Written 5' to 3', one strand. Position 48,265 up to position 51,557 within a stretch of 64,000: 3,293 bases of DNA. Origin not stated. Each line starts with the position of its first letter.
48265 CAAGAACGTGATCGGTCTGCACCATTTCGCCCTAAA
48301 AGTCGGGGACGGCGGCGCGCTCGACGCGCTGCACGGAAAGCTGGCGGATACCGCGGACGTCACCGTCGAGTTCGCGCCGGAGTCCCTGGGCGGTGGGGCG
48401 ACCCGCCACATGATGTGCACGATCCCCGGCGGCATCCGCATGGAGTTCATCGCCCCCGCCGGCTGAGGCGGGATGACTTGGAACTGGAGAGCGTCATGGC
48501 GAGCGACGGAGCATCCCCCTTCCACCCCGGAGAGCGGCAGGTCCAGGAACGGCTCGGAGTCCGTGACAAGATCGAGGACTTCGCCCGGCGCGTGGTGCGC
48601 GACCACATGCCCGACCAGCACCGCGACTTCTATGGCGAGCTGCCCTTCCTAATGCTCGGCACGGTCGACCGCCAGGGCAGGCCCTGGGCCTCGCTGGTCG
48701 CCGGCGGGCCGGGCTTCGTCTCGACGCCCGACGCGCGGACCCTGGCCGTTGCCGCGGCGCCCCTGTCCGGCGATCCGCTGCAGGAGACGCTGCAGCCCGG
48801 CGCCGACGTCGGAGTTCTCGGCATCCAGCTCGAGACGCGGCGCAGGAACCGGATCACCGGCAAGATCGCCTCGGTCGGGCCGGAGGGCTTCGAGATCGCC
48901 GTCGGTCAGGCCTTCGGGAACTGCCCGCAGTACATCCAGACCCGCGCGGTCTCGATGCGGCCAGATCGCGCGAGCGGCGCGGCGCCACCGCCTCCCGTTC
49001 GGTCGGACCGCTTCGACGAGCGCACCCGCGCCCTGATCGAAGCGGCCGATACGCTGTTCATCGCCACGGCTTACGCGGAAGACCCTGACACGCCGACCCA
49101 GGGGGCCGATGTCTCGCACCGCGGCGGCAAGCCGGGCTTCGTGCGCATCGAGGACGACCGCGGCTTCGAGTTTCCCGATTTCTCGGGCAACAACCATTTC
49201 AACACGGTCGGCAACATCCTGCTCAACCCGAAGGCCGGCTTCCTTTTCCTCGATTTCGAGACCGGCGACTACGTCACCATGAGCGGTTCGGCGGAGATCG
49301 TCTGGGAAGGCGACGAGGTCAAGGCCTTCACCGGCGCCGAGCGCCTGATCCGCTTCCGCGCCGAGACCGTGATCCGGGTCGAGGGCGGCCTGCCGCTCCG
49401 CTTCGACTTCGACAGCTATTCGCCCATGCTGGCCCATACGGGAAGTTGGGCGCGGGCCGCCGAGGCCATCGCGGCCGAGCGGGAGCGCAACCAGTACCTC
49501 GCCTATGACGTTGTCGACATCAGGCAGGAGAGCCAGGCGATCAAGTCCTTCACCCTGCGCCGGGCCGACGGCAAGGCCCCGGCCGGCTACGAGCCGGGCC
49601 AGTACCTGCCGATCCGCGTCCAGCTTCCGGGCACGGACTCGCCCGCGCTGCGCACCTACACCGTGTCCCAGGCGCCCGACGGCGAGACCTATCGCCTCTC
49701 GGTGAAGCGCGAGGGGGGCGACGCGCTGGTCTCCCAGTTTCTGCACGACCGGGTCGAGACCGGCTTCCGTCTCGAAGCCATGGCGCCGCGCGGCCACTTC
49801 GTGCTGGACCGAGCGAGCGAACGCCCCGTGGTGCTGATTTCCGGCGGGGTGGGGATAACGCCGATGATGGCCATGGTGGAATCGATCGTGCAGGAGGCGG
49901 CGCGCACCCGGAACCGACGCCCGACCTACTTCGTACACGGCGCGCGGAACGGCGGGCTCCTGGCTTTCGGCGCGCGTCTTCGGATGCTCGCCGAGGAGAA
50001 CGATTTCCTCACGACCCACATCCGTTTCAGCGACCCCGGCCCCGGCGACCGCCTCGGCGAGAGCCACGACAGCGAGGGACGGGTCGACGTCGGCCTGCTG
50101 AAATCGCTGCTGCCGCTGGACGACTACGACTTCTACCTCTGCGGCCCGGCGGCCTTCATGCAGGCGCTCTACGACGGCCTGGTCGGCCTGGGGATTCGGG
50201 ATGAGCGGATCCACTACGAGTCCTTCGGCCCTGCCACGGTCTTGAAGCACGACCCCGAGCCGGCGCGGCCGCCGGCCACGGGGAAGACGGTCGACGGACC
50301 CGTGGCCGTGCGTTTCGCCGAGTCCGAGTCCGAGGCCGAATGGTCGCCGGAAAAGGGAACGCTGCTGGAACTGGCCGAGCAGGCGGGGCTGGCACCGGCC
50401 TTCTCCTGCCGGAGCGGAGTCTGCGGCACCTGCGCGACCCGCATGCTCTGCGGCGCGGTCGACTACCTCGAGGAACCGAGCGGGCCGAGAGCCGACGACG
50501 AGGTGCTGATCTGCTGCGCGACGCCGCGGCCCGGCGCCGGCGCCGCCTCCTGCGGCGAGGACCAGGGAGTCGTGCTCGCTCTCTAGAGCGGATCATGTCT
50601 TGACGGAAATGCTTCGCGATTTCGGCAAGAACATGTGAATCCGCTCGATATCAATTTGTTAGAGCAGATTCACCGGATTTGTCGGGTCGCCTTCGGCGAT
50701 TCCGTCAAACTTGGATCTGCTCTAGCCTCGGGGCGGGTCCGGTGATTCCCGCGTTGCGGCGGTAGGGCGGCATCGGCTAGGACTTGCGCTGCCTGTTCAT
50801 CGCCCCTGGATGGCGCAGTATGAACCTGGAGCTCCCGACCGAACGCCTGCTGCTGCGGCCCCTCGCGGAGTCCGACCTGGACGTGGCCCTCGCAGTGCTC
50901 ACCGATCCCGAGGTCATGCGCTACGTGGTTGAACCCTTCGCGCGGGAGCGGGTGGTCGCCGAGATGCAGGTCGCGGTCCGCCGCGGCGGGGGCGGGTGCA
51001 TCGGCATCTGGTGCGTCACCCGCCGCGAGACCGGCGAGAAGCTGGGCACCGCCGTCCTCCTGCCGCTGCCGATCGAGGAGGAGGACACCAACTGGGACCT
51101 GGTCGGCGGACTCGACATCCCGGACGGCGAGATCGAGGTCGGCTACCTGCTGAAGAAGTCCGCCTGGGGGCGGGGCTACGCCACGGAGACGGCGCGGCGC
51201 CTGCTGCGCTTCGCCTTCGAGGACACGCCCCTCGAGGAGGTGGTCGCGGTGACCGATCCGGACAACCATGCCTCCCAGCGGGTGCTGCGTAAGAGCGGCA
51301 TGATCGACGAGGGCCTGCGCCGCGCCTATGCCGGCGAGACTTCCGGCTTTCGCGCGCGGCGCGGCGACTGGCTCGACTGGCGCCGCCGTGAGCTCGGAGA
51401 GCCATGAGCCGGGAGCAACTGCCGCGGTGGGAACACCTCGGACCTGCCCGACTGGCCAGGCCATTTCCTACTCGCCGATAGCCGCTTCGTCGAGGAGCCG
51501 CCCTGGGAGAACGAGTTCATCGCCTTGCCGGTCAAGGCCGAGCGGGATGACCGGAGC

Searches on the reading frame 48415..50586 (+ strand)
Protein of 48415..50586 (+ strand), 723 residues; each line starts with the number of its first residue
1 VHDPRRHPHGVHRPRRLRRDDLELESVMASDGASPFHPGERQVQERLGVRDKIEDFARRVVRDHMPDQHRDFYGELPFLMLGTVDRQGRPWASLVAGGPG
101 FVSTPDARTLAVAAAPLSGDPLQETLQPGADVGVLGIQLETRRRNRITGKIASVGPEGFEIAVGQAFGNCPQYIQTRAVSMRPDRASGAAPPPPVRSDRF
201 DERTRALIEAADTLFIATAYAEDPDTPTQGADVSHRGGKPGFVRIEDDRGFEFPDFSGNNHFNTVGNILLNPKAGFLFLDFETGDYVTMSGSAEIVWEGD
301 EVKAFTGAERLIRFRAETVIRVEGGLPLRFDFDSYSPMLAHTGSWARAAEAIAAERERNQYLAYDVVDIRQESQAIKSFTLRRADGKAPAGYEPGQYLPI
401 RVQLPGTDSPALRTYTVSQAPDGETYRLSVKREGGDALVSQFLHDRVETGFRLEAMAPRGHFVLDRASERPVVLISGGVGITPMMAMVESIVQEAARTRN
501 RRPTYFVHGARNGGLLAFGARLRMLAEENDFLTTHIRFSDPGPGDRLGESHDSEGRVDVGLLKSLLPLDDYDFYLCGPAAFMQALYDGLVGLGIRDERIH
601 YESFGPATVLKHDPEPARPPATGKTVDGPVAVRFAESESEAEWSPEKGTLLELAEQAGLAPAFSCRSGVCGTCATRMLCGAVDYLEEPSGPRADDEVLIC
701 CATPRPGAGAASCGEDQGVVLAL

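Call 14: find_encoding_contigs(protein=window:48415-50586:+, flank=3000, max_places=4)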
Protein window:48415-50586:+ (723 aa): no gene with exactly this product is on record in the collection.

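Call 32: search_protein_families(library=pfam, proteins=[window:48415-50586:+], max_evalue=0.001)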
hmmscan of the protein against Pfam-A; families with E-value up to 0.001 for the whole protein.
window:48415-50586:+ (723 aa): 4 families
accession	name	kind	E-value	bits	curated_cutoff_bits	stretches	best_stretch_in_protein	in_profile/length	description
PF01243.27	PNPOx_N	-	5.8e-17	62.6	28.1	2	201-305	2-85/120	Pyridoxamine 5'-phosphate oxidase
PF00175.26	NAD_binding_1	-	1.2e-13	52.1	22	1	474-584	1-106/109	Oxidoreductase NAD-binding domain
PF00111.32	Fer2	-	5.1e-10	39.6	21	1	639-704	8-76/77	2Fe-2S iron-sulfur cluster binding domain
PF00970.30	FAD_binding_6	-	1.3e-05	25.9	21.1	1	366-462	4-97/99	Oxidoreductase FAD-binding domain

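Call 33: find_homologous_proteins(query=window:48415-50586:+, max_evalue=1e-50)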
Query window:48415-50586:+ (723 aa): 4130 proteins with E <= 1e-50 among 8000 candidates; the best 120 are listed.
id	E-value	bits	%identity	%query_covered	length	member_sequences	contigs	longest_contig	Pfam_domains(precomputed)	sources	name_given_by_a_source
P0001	0.0e+0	1600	100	97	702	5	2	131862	PF01243.28,PF00111.33,PF00175.27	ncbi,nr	ncbi:MAG: pyridoxamine 5'-phosphate oxidase family protein [Kiloniellales bacterium]|nr:pyridoxamine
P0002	0.0e+0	1439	90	96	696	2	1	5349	PF01243.28,PF00111.33,PF00175.27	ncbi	-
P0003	0.0e+0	1168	73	95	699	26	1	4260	PF01243.28,PF00111.33,PF00175.27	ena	-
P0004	0.0e+0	1155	73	95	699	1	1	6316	PF01243.28,PF00111.33,PF00175.27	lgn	-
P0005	0.0e+0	1147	72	95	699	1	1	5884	PF01243.28,PF00111.33,PF00175.27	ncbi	-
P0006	0.0e+0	1146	72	96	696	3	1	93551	PF01243.28,PF00111.33,PF00175.27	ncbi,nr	ncbi:MAG: pyridoxamine 5'-phosphate oxidase family protein [Alphaproteobacteria bacterium]|nr:pyrido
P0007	0.0e+0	1141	71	95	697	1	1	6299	PF01243.28,PF00111.33,PF00175.27,PF00970.31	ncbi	-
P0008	0.0e+0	1140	71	95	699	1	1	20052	PF01243.28,PF00111.33,PF00175.27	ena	-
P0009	0.0e+0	1134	71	96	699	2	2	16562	PF01243.28,PF00111.33,PF00175.27,PF00970.31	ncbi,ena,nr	ncbi:flavohemoprotein [bacterium MnTg02]|nr:flavohemoprotein [bacterium MnTg02]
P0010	0.0e+0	1134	70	95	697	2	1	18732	PF01243.28,PF00111.33,PF00175.27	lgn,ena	-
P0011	0.0e+0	1133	71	95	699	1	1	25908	PF01243.28,PF00111.33,PF00175.27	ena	-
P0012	0.0e+0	1129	71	96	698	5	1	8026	PF01243.28,PF00111.33,PF00175.27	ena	-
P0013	0.0e+0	1129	71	96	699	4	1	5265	PF01243.28,PF00111.33,PF00175.27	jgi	jgi:ferredoxin-NADP reductase/predicted pyridoxine 5'-phosphate oxidase superfamily flavin-nucleotid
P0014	0.0e+0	1127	70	95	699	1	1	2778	PF01243.28,PF00111.33,PF00175.27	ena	-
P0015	0.0e+0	1127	71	95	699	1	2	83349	PF01243.28,PF00111.33,PF00175.27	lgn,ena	-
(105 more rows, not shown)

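Call 34: find_encoding_contigs(protein=P0002, flank=4000, max_places=3)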
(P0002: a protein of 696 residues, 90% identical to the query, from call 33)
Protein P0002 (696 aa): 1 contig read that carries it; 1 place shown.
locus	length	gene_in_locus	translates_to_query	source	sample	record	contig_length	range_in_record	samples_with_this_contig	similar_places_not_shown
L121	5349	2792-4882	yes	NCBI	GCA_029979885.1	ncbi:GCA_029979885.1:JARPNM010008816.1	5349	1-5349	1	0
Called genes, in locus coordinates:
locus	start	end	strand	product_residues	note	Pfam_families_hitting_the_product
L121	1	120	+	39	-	?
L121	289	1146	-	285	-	PF28239:Npun_R2479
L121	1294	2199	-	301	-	PF00126:HTH_1, PF03466:LysR_substrate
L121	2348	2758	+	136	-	PF00903:Glyoxalase, PF13669:Glyoxalase_4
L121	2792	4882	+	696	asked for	PF01243:PNPOx_N, PF00175:NAD_binding_1, PF00111:Fer2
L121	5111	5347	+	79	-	?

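Call 35: find_encoding_contigs(protein=P0001, flank=10000, max_places=3)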
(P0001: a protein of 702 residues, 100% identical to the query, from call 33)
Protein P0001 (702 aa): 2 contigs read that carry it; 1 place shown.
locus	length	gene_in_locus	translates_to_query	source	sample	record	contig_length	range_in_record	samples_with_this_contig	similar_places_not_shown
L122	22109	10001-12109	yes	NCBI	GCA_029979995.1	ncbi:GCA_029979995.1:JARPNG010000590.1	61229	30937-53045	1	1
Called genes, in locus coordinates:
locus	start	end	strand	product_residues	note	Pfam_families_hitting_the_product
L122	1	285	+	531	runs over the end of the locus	PF00496:SBP_bac_5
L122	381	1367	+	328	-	PF19300:BPD_transp_1_N, PF00528:BPD_transp_1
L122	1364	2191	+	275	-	PF12911:OppC_N, PF00528:BPD_transp_1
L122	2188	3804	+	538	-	PF20703:nSTAND1 (faint), PF00005:ABC_tran, PF00158:Sigma54_activat (faint), PF00931:NB-ARC (faint), PF01078:Mg_chelatase (faint), PF02463:SMC_N, PF00005:ABC_tran, PF08352:oligo_HPY (weak), +5 more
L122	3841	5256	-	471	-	PF01425:Amidase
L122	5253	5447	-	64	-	-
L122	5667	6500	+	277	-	PF02353:CMAS (weak), PF13489:Methyltransf_23, PF08241:Methyltransf_11, PF08242:Methyltransf_12, PF13649:Methyltransf_25, PF13847:Methyltransf_31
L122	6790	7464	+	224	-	PF01786:AOX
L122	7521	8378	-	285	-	PF28239:Npun_R2479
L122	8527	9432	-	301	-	PF00126:HTH_1, PF03466:LysR_substrate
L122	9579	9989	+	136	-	PF00903:Glyoxalase, PF13669:Glyoxalase_4 (weak)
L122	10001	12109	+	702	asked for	PF01243:PNPOx_N, PF00175:NAD_binding_1, PF00111:Fer2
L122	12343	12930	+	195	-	PF13302:Acetyltransf_3, PF13523:Acetyltransf_8 (faint), PF00583:Acetyltransf_1 (weak)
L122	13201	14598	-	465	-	PF11376:DUF3179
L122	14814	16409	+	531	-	PF00496:SBP_bac_5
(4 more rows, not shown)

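Call 38: find_encoding_contigs(protein=P0006, flank=3000, max_places=2)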
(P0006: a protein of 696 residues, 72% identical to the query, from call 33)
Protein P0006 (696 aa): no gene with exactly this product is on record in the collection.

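Call 39: find_encoding_contigs(protein=P0008, flank=3000, max_places=2)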
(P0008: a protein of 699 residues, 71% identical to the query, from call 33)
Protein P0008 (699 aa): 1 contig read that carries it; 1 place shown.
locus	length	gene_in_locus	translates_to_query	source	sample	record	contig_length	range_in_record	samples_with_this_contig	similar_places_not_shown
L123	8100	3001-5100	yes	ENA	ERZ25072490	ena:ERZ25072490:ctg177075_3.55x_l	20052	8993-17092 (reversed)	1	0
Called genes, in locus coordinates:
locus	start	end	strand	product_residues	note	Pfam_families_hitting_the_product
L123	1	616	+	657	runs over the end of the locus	PF00912:Transgly, PF00905:Transpeptidase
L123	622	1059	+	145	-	PF00903:Glyoxalase (weak), PF18029:Glyoxalase_6 (weak)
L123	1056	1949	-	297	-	PF00126:HTH_1, PF03466:LysR_substrate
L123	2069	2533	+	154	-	PF07080:DUF1348, PF12680:SnoaL_2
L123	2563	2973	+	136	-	PF00903:Glyoxalase, PF13669:Glyoxalase_4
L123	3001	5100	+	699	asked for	PF01243:PNPOx_N (weak), PF00175:NAD_binding_1, PF00111:Fer2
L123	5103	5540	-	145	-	PF01863:YgjP-like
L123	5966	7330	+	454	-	-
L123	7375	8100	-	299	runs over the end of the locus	PF00165:HTH_AraC (weak), PF12833:HTH_18, PF02870:Methyltransf_1N, PF01035:DNA_binding_1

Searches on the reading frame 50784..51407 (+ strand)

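Call 32: search_protein_families(library=pfam, proteins=[window:50784-51407:+], max_evalue=0.001)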
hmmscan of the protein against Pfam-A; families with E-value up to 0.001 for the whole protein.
window:50784-51407:+ (207 aa): 3 families
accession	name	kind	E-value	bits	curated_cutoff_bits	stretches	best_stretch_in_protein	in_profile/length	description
PF13302.13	Acetyltransf_3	-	7.2e-32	111.4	25.4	1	21-173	1-137/138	Acetyltransferase (GNAT) domain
PF00583.31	Acetyltransf_1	-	1e-06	29.5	20.7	1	77-172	37-115/116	Acetyltransferase (GNAT) family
PF13523.12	Acetyltransf_8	-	9.5e-06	25.7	27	1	114-175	77-139/145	Acetyltransferase (GNAT) domain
